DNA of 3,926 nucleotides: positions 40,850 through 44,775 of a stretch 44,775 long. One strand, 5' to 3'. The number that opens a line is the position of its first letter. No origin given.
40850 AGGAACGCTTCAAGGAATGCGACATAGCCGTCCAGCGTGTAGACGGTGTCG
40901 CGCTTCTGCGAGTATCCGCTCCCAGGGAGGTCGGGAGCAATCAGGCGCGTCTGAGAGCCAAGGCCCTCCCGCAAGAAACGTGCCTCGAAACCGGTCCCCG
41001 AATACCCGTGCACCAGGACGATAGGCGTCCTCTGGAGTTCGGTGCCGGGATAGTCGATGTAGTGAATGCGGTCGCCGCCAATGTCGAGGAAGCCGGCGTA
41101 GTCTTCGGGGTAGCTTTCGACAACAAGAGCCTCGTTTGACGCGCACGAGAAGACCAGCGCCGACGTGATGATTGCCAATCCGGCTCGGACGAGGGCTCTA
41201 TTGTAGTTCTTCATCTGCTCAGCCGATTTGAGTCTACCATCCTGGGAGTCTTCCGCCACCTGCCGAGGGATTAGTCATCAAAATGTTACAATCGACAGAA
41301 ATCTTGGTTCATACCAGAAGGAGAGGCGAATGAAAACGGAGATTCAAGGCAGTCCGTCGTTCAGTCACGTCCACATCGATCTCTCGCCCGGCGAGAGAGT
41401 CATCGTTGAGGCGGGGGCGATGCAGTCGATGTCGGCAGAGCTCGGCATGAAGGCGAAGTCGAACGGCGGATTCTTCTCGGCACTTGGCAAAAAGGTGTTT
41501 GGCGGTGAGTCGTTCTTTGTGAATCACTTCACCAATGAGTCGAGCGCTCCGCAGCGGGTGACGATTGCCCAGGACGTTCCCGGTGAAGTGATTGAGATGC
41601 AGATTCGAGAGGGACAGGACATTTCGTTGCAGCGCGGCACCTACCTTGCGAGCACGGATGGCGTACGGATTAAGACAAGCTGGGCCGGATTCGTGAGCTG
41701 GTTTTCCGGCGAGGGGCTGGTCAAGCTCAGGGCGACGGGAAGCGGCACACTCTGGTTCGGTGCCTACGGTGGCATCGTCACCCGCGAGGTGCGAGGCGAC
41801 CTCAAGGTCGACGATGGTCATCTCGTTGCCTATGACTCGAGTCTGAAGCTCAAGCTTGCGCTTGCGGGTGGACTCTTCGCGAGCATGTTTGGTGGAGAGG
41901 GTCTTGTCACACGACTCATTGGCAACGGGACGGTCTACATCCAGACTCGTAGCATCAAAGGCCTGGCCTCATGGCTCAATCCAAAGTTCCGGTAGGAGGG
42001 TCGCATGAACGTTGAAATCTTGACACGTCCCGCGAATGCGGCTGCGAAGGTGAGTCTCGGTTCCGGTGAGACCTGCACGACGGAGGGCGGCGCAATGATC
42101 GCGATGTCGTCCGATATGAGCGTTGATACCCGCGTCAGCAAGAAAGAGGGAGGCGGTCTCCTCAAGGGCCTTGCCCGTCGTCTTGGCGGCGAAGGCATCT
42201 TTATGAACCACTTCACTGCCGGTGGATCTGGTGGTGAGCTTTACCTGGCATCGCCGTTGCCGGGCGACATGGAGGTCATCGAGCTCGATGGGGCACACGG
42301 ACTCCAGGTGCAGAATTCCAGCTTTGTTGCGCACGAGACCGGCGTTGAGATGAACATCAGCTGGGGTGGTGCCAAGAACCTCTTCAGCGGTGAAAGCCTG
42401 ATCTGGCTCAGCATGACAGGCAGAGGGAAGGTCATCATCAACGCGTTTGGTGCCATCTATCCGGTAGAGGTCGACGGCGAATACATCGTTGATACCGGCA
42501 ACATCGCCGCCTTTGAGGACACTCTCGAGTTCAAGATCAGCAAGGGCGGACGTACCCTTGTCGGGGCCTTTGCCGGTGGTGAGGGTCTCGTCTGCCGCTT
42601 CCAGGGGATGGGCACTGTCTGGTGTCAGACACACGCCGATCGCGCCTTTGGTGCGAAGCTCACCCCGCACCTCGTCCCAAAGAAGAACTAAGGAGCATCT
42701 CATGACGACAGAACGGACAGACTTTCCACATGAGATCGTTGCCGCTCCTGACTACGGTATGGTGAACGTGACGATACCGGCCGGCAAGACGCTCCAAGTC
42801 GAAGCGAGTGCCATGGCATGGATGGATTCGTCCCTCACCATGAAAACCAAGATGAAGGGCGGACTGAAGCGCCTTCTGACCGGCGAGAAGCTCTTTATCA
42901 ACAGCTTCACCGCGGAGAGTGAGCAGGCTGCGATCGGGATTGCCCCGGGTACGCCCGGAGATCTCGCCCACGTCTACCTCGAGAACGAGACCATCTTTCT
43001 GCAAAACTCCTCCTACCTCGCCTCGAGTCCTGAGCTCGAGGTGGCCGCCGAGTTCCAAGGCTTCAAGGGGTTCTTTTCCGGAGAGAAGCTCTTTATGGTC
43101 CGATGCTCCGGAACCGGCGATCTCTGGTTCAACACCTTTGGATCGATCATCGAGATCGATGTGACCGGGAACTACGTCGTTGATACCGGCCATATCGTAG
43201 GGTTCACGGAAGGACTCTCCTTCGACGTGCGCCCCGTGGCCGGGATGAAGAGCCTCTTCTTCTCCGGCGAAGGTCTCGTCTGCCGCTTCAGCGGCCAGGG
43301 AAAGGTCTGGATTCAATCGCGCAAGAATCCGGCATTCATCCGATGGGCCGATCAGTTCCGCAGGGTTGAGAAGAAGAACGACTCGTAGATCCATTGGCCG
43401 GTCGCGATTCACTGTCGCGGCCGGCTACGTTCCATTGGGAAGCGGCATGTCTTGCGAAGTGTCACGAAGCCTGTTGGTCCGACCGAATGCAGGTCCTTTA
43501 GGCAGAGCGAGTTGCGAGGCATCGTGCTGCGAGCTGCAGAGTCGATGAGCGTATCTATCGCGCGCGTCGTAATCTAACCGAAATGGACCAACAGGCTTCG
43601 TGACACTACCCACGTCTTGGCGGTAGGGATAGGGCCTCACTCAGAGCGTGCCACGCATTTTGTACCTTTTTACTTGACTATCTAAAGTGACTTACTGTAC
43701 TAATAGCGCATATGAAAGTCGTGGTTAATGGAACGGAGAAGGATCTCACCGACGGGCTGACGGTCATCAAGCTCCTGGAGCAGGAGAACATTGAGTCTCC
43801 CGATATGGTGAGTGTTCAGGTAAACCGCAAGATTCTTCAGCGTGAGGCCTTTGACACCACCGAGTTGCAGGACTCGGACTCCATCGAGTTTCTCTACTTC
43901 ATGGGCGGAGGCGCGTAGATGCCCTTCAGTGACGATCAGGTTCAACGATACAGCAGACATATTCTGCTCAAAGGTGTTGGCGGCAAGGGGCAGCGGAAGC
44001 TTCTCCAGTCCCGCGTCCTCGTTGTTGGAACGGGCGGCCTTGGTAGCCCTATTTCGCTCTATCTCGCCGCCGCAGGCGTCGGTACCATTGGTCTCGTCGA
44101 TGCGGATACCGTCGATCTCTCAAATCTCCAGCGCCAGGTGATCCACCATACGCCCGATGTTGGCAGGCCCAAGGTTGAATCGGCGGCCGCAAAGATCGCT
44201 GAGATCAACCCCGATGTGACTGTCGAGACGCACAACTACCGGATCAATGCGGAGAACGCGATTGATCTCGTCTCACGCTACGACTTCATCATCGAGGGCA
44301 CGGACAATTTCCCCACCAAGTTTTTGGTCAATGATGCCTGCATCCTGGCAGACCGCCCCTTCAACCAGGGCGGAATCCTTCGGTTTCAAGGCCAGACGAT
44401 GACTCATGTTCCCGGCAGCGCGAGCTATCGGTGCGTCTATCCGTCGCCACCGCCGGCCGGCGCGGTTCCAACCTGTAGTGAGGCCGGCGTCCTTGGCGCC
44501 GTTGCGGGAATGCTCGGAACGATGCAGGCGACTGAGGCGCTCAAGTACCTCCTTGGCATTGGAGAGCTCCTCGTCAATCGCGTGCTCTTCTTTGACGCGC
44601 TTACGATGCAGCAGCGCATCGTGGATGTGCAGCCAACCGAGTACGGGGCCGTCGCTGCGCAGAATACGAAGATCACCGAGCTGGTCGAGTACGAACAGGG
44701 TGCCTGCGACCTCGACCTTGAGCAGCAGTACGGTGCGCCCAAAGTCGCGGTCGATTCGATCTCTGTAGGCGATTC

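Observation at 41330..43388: Operon of three tandem AIM24/TIGR00266 paralogs of unknown function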

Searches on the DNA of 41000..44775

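Call 71: search_rna_families(source=window, start=41000, end=44775, threshold=evalue, max_evalue=0.1)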
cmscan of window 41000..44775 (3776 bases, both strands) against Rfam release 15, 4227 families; matches with E-value up to 0.1: 0.
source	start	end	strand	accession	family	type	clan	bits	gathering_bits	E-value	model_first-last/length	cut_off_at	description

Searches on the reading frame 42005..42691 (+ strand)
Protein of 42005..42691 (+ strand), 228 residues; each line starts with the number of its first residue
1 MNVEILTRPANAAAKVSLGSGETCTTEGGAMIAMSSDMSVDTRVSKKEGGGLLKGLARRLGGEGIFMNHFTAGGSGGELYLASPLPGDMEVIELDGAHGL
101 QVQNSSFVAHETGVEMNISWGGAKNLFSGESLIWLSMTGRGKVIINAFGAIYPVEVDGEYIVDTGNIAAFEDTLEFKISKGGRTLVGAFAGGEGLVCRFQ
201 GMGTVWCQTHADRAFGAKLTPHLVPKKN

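Call 3: search_protein_families(library=pfam, proteins=[window:42005-42691:+], max_evalue=0.01)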
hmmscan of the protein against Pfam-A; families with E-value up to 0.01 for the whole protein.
window:42005-42691:+ (228 aa): 1 family
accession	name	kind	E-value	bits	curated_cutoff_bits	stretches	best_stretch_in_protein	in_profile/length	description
PF01987.23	AIM24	-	7.3e-60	202.6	25.7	1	4-210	2-205/205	Mitochondrial biogenesis AIM24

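Call 4: search_protein_families(library=ncbifam, proteins=[window:42005-42691:+], max_evalue=0.01)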
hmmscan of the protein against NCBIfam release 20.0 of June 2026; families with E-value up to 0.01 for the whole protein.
window:42005-42691:+ (228 aa): 1 family
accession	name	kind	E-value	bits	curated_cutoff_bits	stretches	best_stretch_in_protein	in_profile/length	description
TIGR00266.1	TIGR00266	hypoth_equivalog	9e-55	185.6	96.6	1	1-223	1-218/222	TIGR00266 family protein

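Call 5: search_protein_families(library=padloc, proteins=[window:42005-42691:+], max_evalue=1)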
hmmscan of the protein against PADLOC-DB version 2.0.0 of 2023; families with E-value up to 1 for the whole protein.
window:42005-42691:+ (228 aa): 0 families

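Call 85: search_solved_structures(query=window:42005-42691:+, max_evalue=1)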
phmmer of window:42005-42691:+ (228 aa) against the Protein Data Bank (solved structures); distinct sequences matched with E-value up to 1: 5.
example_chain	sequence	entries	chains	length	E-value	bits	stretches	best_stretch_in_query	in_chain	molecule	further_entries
1yox_A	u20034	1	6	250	3.5e-25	91.8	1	14-209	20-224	hypothetical protein PA3696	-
1pg6_A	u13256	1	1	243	9.3e-14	54.4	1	15-223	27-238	Hypothetical protein SpyM3_0169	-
9n4f_H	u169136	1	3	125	0.24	13.8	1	57-144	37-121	Variable domain of the heavy chain of 240-14-IgA_2F02 Fab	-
5wul_A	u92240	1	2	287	0.34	13.3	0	44-126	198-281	Short-chain dehydrogenase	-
5wuw_A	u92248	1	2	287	0.37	13.2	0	44-126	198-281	Short-chain dehydrogenase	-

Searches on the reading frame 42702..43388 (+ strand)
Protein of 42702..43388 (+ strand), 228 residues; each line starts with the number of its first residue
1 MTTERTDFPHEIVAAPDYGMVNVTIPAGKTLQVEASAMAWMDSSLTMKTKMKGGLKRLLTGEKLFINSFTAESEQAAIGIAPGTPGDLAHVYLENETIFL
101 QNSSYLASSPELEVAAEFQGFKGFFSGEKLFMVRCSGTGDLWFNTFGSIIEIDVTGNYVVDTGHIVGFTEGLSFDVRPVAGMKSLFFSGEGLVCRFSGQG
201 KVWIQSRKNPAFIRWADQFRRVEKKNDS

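Call 3: search_protein_families(library=pfam, proteins=[window:42702-43388:+], max_evalue=0.01)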
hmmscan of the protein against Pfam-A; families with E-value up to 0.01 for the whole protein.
window:42702-43388:+ (228 aa): 1 family
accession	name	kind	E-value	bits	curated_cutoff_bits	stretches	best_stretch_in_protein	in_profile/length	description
PF01987.23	AIM24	-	1.6e-61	208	25.7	1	11-207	2-205/205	Mitochondrial biogenesis AIM24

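Call 4: search_protein_families(library=ncbifam, proteins=[window:42702-43388:+], max_evalue=0.01)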
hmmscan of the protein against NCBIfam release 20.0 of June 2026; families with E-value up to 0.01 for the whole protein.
window:42702-43388:+ (228 aa): 1 family
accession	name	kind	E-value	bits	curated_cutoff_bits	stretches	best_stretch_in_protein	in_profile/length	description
TIGR00266.1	TIGR00266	hypoth_equivalog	2.7e-62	210.2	96.6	1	9-217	2-215/222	TIGR00266 family protein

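Call 5: search_protein_families(library=padloc, proteins=[window:42702-43388:+], max_evalue=1)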
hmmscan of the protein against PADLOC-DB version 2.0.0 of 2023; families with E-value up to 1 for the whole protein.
window:42702-43388:+ (228 aa): 0 families

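Call 86: search_solved_structures(query=window:42702-43388:+, max_evalue=1)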
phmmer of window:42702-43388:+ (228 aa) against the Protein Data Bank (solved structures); distinct sequences matched with E-value up to 1: 30.
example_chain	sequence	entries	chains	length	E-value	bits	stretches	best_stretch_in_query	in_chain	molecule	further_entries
1yox_A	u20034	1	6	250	3e-21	79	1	23-207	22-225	hypothetical protein PA3696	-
1pg6_A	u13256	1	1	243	1.3e-18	70.4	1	18-209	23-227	Hypothetical protein SpyM3_0169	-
6gqb_W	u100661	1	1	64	0.037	16.6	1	180-226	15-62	60S ribosomal protein L24-A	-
7nrc_LY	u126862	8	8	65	0.038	16.5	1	180-226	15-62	60S ribosomal protein L24-A | Large ribosomal subunit protein eL24A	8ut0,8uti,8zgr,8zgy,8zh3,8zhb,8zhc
6woo_W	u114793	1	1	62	0.04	16.5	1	180-225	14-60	eL24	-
6gq1_W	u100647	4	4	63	0.041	16.4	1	180-225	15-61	60S ribosomal protein L24-A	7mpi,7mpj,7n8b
6q8y_AE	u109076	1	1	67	0.042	16.4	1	180-226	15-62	60S ribosomal protein L24-A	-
5it7_WW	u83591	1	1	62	0.043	16.4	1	180-225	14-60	60S ribosomal protein L24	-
6gqv_W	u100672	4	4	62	0.045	16.3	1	180-225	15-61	60S ribosomal protein L24-A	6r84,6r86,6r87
7zs5_BX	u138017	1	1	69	0.046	16.3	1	180-226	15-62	60S ribosomal protein L24-A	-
7pzy_7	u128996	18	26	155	0.06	15.9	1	180-226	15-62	Ribosomal 60S subunit protein L24A | 60S ribosomal protein L24-A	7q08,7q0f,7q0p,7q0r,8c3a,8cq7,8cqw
7nrd_LY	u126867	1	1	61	0.07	15.7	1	180-225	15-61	60S ribosomal protein L24-A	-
5i4l_N4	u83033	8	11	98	0.12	15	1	180-226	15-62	60S ribosomal protein L24-A | RPL24A isoform 1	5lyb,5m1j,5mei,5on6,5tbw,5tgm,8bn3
6tb3_AE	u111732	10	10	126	0.18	14.3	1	180-226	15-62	60S ribosomal protein L24-A | Large ribosomal subunit protein eL24A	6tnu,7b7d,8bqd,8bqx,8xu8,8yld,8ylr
6t4q_LW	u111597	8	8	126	0.2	14.2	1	180-226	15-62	60S ribosomal protein L24-A | RPL24A isoform 1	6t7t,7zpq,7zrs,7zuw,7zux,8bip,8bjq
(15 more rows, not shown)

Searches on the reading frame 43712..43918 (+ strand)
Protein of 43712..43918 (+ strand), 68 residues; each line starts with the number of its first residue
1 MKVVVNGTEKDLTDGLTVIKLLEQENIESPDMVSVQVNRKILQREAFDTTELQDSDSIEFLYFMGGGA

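Call 25: search_protein_families(library=pfam, proteins=[window:43712-43918:+], max_evalue=0.001)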
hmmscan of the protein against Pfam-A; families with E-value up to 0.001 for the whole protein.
window:43712-43918:+ (68 aa): 1 family
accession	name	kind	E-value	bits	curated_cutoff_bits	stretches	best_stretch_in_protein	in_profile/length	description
PF02597.26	ThiS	-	2.4e-11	44.4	22.5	1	3-67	1-76/76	ThiS family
